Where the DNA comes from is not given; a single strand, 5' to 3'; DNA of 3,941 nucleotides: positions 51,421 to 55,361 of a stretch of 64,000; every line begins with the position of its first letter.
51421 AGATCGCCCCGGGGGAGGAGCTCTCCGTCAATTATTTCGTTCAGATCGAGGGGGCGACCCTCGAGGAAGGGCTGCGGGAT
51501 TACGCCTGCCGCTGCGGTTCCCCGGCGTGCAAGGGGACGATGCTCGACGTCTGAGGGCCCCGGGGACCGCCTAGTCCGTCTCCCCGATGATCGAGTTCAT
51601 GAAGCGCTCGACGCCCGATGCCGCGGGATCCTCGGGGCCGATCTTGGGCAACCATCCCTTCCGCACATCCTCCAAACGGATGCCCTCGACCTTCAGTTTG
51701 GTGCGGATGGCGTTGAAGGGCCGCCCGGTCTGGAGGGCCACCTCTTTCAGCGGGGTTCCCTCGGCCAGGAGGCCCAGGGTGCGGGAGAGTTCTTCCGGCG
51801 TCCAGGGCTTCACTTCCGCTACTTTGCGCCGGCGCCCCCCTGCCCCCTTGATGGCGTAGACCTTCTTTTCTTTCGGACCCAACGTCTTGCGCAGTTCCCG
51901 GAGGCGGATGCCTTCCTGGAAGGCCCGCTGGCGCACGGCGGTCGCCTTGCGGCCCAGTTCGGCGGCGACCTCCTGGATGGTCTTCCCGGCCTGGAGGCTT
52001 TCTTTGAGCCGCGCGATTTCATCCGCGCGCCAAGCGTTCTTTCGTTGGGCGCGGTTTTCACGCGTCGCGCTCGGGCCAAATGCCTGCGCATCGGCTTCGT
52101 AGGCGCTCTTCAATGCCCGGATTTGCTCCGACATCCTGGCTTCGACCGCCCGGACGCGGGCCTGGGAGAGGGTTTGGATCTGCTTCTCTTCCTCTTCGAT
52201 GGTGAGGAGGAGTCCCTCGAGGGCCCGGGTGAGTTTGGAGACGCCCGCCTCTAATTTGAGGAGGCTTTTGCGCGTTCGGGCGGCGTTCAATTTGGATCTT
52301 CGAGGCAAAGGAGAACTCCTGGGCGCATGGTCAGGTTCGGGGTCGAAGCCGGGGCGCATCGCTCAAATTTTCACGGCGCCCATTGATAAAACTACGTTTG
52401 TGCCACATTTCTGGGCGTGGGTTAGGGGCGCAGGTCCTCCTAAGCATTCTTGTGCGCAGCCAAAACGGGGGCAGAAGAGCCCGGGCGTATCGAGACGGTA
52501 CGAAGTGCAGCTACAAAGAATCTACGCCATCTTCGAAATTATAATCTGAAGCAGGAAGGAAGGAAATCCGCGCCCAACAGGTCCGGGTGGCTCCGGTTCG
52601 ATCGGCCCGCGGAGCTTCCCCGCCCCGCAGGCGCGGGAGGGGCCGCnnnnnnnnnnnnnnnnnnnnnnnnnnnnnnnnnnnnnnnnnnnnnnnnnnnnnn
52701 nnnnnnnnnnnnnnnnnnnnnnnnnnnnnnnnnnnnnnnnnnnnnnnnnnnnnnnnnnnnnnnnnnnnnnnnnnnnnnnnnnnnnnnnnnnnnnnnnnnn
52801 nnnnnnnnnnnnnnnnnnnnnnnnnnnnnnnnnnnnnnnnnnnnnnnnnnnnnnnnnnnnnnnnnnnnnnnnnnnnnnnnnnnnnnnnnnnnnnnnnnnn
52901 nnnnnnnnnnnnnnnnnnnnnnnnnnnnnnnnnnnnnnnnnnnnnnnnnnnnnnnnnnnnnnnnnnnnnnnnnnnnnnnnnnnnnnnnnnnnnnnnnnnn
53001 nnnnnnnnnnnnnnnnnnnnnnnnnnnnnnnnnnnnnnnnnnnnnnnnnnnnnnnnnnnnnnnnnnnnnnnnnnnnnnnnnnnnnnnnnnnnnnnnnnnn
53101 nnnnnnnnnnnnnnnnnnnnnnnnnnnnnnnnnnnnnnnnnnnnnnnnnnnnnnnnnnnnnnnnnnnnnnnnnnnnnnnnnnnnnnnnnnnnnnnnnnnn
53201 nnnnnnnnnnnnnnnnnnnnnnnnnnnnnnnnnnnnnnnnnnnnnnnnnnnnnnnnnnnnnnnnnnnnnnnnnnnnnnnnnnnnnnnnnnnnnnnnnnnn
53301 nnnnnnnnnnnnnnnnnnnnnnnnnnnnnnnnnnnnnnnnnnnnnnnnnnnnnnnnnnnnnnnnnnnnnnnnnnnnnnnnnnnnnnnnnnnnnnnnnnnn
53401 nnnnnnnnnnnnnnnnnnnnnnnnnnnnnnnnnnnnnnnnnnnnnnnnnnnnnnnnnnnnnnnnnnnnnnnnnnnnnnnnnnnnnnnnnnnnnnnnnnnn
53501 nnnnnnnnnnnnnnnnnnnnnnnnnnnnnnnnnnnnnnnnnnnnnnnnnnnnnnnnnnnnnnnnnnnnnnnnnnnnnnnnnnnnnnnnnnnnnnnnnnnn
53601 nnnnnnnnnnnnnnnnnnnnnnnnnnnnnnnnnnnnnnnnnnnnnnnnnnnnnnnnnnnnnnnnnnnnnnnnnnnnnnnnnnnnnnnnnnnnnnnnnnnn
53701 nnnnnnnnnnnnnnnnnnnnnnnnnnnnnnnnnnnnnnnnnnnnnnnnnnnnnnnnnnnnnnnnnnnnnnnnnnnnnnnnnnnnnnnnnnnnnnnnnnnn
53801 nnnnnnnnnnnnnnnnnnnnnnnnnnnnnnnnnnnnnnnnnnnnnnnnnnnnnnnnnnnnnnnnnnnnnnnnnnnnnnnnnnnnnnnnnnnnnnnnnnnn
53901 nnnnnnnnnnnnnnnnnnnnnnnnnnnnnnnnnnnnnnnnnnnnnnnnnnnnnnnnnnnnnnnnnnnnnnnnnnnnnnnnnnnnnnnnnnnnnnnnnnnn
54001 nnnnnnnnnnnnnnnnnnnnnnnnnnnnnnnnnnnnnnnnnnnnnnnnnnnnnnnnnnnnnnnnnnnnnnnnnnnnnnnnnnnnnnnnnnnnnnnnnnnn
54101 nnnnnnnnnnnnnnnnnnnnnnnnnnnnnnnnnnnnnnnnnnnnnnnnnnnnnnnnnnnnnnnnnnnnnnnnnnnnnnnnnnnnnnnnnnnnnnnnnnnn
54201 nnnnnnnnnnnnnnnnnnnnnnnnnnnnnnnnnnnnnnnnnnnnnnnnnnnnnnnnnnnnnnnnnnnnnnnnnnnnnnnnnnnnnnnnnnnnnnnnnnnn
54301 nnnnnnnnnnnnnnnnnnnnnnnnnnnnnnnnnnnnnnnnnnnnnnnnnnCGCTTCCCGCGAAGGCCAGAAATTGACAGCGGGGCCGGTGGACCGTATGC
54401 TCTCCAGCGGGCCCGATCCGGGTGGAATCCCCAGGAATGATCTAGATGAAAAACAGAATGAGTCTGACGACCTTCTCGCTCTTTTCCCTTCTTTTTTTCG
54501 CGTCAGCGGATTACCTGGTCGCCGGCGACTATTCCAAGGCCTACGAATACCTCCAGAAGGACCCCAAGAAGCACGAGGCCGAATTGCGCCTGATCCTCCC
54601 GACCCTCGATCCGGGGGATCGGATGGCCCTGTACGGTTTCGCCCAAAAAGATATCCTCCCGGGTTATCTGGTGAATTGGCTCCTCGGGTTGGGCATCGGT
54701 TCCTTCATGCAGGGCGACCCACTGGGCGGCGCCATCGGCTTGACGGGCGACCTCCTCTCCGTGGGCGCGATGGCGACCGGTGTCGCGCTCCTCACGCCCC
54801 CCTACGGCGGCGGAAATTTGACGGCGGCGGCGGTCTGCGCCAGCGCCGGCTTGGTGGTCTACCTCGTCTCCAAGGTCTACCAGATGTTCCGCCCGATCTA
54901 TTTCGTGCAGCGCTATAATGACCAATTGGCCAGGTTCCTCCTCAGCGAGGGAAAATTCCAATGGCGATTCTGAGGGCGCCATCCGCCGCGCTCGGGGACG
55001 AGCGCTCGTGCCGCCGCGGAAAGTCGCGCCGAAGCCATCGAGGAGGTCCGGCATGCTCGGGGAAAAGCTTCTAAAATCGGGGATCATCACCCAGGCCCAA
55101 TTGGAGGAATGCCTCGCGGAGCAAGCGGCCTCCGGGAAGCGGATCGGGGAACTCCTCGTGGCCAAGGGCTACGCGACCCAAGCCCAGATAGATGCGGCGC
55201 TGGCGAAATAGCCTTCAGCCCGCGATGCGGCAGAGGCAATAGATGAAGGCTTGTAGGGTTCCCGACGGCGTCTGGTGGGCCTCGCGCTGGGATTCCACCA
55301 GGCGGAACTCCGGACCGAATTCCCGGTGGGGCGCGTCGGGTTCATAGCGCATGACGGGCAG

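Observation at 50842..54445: Lower-GC patch encoding eukaryote-like proteins: SET-domain methyltransferase, tandem GcrA-like DNA-binding protein and a secreted LRR protein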

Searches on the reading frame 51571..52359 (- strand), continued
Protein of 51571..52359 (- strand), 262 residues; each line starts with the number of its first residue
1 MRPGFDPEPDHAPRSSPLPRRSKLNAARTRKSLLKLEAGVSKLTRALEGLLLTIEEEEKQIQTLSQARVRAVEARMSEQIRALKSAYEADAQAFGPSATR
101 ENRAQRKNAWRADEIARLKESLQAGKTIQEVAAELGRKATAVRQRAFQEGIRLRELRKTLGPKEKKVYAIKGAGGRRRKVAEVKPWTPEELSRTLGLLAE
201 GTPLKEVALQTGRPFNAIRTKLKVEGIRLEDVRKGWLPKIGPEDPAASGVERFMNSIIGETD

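Call 26: predict_structure(alignment_id=A1)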
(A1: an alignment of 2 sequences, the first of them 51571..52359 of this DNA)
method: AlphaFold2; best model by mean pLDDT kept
length: 262 residues; sequences in the alignment: 2
mean_pLDDT: 68.7   pTM: 0.26
mean pLDDT of the five models: 68.7, 63.1, 61.4, 60.0, 59.8
residues with pLDDT >= 90: 19; 70-90: 131; 50-70: 44; < 50: 68
segments of 3 or more residues with pLDDT < 50: 10-14, 95-98, 100-107, 159-183, 241-248, 254-262
pLDDT, mean of each block of 10 residues (from residue 1): 51 48 62 86 91 91 89 88 77 52 52 83 80 83 79 53 39 40 65 85 85 81 76 69 46 46 35
secondary structure, 60 per line:
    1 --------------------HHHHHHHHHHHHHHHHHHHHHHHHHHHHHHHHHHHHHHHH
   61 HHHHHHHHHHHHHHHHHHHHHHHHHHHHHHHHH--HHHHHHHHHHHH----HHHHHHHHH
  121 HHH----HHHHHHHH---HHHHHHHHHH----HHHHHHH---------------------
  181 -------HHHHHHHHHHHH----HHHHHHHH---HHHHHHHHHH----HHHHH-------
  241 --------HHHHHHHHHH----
elements in order: H21-93 H96-107 H112-123 H128-135 H139-148 H153-159 H188-199 H204-211 H215-224 H229-233 H249-258

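Call 31: fold_search(model_id=the predicted structure, library=pdb)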
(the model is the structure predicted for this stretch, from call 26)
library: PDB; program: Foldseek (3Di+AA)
matches with E <= 10: 393; with E <= 0.001: 0
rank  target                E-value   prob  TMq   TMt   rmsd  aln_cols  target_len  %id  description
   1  2lvs_MODEL_1_A        1.4e-02  0.98  0.15  0.36  11.2       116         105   23  NMR solution structure of a CRISPR repeat binding protein (released 2013-01-23)
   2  9a7s_A                1.1e-01  0.18  0.13  0.13  22.5       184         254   14  Integrative model of RPSD-RPOB by crosslinking MS and deep learning (released 2024-09-18)
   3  7dw5_A                4.4e-01  0.30  0.15  0.27  17.0       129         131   21  Crystal structure of DUX4 HD1-HD2 domain complexed with ERG sites (released 2021-11-03)
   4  9n9q_C                5.2e-01  0.18  0.15  0.15  17.0       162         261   14  Cryo-EM structure of the RNA-guided transcription complex (released 2025-12-24)
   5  6e8c_A                6.6e-01  0.25  0.15  0.27  11.9       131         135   18  Crystal structure of the double homeodomain of DUX4 in complex with DNA (released 2018-12-26)
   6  1u78_A                6.9e-01  0.33  0.15  0.37  11.9       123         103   13  Structure of the bipartite DNA-binding domain of Tc3 transposase bound to transposon DNA (released 2004-08-31)
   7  5cy1_A                7.8e-01  0.35  0.14  0.19  12.1        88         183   28  Tn3 resolvase - site III complex crystal form I (released 2017-01-11)
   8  4x6g_E                8.2e-01  0.35  0.16  0.14  10.0        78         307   17  Full-length OxyR C199D from pseudomonas aeruginosa (released 2015-04-29)
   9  8q4d_A                1.1e+00  0.16  0.14  0.11  15.4       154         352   14  IstA-IstB(E167Q) Strand Transfer Complex (released 2024-07-10)
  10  7dwm_B                1.2e+00  0.66  0.16  0.18   4.2        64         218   25  Crystal structure of the phage VqmA-DPO complex (released 2021-05-05)
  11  5o8z_B                1.2e+00  0.21  0.15  0.18  12.8       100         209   22  Conformational dynamism for DNA interaction in Salmonella typhimurium RcsB response regulator. (released 2017-11-15)
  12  1p4w_MODEL_1_A        1.2e+00  0.44  0.17  0.41   6.2        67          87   24  Solution structure of the DNA-binding domain of the Erwinia amylovora RcsB protein (released 2003-06-17)
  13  6uu8_FFF              1.2e+00  0.21  0.13  0.13  16.0        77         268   14  E. coli mutant sigma-S transcription initiation complex with a 7-nt RNA ("Fresh" mutant crystal soaked with GTP, UTP (released 2020-08-26)
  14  5eyb_B                1.2e+00  0.20  0.15  0.11  13.6       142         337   19  X-ray Structure of Reb1-Ter Complex (released 2016-04-13)
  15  2elh_MODEL_1_A        1.3e+00  0.33  0.15  0.41  12.4        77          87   19  Solution structure of the CENP-B N-terminal DNA-binding domain of fruit fly distal antenna CG11849-PA (released 2008-04-01)
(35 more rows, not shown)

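Call 43: search_solved_structures(query=P0131, max_evalue=0.01, show_alignments=2)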
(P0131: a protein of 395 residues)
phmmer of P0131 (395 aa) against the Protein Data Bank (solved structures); distinct sequences matched with E-value up to 0.01: 1.
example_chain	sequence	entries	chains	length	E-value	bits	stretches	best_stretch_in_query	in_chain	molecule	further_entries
7ye1_G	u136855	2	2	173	4.5e-09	39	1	238-378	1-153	Cell cycle regulatory protein GcrA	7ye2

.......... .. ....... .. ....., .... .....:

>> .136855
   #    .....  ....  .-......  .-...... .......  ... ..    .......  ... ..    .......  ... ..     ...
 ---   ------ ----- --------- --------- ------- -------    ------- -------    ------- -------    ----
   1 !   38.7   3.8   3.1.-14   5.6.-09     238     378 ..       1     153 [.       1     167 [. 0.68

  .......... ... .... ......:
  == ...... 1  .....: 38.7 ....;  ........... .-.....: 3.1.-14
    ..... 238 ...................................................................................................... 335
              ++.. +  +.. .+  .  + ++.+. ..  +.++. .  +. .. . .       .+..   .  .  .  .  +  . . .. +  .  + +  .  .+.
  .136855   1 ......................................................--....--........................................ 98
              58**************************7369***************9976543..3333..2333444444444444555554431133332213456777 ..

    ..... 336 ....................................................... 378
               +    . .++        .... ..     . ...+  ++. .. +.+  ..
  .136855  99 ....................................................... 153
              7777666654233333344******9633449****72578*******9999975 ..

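Call 46: search_protein_families(library=pfam, alignment_id=A3, max_evalue=0.00001)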
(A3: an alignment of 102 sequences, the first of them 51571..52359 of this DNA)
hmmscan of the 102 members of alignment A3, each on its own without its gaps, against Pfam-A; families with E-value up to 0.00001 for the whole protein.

A. member 1, window:51571-52359:- (262 aa): 0 families

B. families by the number of members that match (of 102 scanned): 96 families (the first 25 are shown)
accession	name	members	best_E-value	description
PF08281.18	Sigma70_r4_2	62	2e-32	Sigma-70, region 4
PF13384.12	HTH_23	59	1.1e-62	Homeodomain-like domain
PF07750.17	GcrA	59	3.6e-55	GcrA cell cycle regulator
PF13936.12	HTH_38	47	1.6e-39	Helix-turn-helix domain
PF00249.37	Myb_DNA-binding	44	2.3e-28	Myb-like DNA-binding domain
PF13921.12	Myb_DNA-bind_6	28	6.5e-26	Myb-like DNA-binding domain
PF04545.22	Sigma70_r4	26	1.5e-22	Sigma-70, region 4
PF02796.21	HTH_7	23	3.5e-37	Helix-turn-helix domain of resolvase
PF13518.12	HTH_28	22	3.2e-37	Helix-turn-helix domain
PF13412.12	HTH_24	16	1.6e-13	Winged helix-turn-helix DNA-binding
PF13551.12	HTH_29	14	4.3e-10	Winged helix-turn helix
PF08279.18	HTH_11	13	1.7e-16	HTH domain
PF00196.25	GerE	12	1.2e-19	Bacterial regulatory proteins, luxR family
PF01527.26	HTH_Tnp_1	10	4.2e-17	Transposase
PF19575.5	HTH_58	9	6.2e-39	Helix-turn-helix domain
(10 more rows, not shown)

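Call 55: search_dna_similar(query=window:51571-52308:-, collection=phages, mode=protein, max_evalue=0.001, max_rows=15)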
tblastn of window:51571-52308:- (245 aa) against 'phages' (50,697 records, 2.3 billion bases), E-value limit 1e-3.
No match.

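Call 56: find_related_loci(query=A1, collection=viral_contigs, flank=6000)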
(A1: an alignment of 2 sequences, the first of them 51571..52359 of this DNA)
Query A1 (262 aa) in viral_contigs; peptide patterns used: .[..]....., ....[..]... (x = any residue, [..] = any of these).
83 stretches matched a pattern, but none encodes a relative of the query by tblastn (E <= 1e-3).

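Call 58: find_related_loci(query=A4, collection=metagenome_contigs, flank=8000)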
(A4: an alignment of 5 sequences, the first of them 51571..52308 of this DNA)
Query A4 (245 aa) in metagenome_contigs; peptide patterns used: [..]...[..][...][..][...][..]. (x = any residue, [..] = any of these).
147 stretches matched a pattern, but none encodes a relative of the query by tblastn (E <= 1e-3).

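Call 59: find_related_loci(query=A1, collection=metagenome_contigs, flank=8000)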
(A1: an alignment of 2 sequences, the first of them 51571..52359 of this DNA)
Query A1 (262 aa) in metagenome_contigs; peptide patterns used: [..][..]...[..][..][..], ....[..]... (x = any residue, [..] = any of these).
600 stretches matched a pattern, but none encodes a relative of the query by tblastn (E <= 1e-3).

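Call 69: list_cluster_members(proteins=[P0125, P0126, P0127, P0002, P0128, P0129, P0130, P0131, P0132, P0134])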
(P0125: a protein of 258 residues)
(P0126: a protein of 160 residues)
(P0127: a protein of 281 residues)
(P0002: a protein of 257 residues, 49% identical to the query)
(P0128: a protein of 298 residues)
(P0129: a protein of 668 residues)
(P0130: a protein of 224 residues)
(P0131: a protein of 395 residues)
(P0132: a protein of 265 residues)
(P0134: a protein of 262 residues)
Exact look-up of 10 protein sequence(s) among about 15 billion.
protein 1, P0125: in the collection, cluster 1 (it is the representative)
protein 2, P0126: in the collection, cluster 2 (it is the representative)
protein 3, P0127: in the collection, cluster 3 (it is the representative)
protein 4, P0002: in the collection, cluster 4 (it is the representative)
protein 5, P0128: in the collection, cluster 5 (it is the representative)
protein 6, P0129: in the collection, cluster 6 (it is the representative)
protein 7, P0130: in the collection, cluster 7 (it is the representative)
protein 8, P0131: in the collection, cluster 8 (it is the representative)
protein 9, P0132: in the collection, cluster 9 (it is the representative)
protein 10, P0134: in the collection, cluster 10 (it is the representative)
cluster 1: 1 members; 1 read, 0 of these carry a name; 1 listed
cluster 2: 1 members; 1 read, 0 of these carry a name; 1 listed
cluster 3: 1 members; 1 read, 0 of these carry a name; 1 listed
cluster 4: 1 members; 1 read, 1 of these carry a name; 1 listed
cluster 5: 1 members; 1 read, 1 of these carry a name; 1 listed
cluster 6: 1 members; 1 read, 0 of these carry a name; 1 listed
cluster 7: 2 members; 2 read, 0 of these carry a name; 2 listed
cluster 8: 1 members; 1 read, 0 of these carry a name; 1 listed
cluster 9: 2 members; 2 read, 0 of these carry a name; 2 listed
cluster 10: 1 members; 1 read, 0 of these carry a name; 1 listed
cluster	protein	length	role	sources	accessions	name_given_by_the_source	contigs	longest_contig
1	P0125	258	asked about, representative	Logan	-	-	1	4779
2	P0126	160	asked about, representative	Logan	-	-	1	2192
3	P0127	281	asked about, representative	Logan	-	-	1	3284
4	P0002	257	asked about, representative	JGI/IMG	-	hypothetical protein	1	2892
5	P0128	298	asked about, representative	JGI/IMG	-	hypothetical protein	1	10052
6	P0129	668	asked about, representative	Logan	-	-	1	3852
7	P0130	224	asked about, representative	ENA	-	-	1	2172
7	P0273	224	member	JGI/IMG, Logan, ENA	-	-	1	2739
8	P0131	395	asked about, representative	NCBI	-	-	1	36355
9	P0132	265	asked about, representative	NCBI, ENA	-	-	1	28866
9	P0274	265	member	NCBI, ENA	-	-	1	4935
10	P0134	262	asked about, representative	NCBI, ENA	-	-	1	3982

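Call 70: search_protein_families(library=padloc, proteins=[window:51571-52308:-], max_evalue=0.01)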
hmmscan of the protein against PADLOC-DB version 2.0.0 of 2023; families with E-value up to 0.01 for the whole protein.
window:51571-52308:- (245 aa): 1 family
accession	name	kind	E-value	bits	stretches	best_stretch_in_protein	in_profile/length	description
PDLC03841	LeoBC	-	0.003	14.8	1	14-159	311-454/601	-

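Call 71: search_protein_families(library=phrogs, proteins=[window:51571-52308:-], max_evalue=0.01)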
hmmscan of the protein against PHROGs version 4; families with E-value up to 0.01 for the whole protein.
window:51571-52308:- (245 aa): 11 families
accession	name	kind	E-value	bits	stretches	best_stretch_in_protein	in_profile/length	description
phrog_323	-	transcription regulation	4.1e-16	60.4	2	136-216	114-196/319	transcriptional regulator, D5-like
phrog_2511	-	DNA, RNA and nucleotide metabolism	1.6e-05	25.7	1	82-125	28-71/100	HTH DNA binding protein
phrog_3611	-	DNA, RNA and nucleotide metabolism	0.00015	22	0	82-139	60-117/230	helicase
phrog_16747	-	unknown function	0.00019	22.2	0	159-212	130-183/185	-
phrog_35602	-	unknown function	0.00059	20.9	1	90-138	27-75/117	-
phrog_9129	-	unknown function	0.0013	19.8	1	69-142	57-118/184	-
phrog_31591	-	DNA, RNA and nucleotide metabolism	0.0013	19.7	0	92-152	4-57/136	HTH DNA binding protein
phrog_3356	-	integration and excision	0.0021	19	0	92-124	27-59/168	transposase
phrog_1891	-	DNA, RNA and nucleotide metabolism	0.0027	18.2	0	138-211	20-93/255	HNH endonuclease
phrog_20648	-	DNA, RNA and nucleotide metabolism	0.0036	17.5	0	19-132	123-230/311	dCMP deaminase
phrog_664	-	DNA, RNA and nucleotide metabolism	0.0069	17.2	0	154-209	73-125/210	DNA binding protein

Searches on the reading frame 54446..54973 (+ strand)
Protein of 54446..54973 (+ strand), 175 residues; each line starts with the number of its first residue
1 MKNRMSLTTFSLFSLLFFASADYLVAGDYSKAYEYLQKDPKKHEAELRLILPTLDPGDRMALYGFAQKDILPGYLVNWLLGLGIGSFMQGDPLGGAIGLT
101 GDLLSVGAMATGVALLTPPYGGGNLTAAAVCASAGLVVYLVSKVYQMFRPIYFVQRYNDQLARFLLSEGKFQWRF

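Call 3: search_protein_families(library=pfam, proteins=[window:54446-54973:+], max_evalue=0.01)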
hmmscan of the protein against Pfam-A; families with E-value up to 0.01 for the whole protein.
window:54446-54973:+ (175 aa): 1 family
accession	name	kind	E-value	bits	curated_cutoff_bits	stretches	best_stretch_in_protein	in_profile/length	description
PF05628.17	Borrelia_P13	-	2.1e-12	47.6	25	1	63-165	4-109/138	Borrelia membrane protein P13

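Call 4: search_protein_families(library=ncbifam, proteins=[window:54446-54973:+], max_evalue=0.01)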
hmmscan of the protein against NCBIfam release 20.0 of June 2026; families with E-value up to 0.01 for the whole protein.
window:54446-54973:+ (175 aa): 1 family
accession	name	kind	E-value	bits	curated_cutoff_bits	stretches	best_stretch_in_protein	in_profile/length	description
NF033724.0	P13_porin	equivalog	1.1e-12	48.2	100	1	56-163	32-145/178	P13 family porin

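Call 70: search_protein_families(library=padloc, proteins=[window:54446-54973:+], max_evalue=0.01)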
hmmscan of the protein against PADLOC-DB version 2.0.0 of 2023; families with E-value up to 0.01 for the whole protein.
window:54446-54973:+ (175 aa): 0 families

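Call 71: search_protein_families(library=phrogs, proteins=[window:54446-54973:+], max_evalue=0.01)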
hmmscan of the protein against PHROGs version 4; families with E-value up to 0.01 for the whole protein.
window:54446-54973:+ (175 aa): 0 families

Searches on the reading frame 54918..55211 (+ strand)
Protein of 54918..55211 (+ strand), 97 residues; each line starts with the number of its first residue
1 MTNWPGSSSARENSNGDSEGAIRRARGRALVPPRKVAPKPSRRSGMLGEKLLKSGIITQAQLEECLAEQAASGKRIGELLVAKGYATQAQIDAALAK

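Call 3: search_protein_families(library=pfam, proteins=[window:54918-55211:+], max_evalue=0.01)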
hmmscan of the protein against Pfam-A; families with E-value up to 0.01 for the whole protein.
window:54918-55211:+ (97 aa): 1 family
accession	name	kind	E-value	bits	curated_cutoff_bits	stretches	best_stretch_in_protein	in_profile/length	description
PF10415.14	FumaraseC_C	-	0.0019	19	32.5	0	70-95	22-47/54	Fumarase C C-terminus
